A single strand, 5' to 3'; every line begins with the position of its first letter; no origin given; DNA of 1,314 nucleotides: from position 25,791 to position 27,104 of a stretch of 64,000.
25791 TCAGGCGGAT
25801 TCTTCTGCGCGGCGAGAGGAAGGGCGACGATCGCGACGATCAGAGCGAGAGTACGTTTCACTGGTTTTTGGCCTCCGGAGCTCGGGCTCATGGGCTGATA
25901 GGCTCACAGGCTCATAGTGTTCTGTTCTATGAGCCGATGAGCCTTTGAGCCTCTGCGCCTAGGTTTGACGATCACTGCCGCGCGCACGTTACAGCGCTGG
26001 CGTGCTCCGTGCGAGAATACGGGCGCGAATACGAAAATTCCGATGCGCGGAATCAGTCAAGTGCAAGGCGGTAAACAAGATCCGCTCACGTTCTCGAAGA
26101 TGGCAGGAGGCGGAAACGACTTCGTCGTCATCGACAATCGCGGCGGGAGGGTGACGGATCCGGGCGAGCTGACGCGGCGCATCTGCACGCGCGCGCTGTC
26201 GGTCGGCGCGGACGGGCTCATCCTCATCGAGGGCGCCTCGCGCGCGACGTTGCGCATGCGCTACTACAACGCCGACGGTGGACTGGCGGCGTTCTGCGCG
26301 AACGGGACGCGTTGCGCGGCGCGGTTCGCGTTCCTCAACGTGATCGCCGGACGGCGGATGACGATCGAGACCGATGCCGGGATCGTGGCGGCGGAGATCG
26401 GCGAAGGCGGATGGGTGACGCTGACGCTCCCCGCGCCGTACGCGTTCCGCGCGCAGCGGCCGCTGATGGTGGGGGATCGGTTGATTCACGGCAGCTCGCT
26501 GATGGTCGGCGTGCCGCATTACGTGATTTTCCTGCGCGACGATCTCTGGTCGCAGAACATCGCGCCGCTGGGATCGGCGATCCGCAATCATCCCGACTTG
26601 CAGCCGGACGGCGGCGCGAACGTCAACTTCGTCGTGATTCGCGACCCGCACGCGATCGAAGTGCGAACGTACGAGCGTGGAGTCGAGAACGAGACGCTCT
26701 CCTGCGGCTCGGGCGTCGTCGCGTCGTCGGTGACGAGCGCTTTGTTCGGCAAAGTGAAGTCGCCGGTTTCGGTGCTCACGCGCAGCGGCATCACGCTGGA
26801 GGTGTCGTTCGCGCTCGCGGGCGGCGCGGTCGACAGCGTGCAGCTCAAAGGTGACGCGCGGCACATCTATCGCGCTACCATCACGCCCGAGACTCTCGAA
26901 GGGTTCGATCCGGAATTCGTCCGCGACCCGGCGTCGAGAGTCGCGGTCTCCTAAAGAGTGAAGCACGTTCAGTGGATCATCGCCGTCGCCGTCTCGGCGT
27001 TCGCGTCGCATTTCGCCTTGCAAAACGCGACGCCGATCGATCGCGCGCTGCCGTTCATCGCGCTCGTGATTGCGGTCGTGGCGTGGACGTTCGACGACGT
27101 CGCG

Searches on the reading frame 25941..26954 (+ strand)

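Call 92: search_protein_families(library=pfam, proteins=[window:25941-26954:+], max_evalue=0.00001)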
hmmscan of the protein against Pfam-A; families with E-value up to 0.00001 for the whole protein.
window:25941-26954:+ (337 aa): 1 family
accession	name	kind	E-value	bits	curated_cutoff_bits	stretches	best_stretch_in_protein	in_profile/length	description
PF01678.24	DAP_epimerase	-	1.5e-37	128.8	34.7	2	51-155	1-106/121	Diaminopimelate epimerase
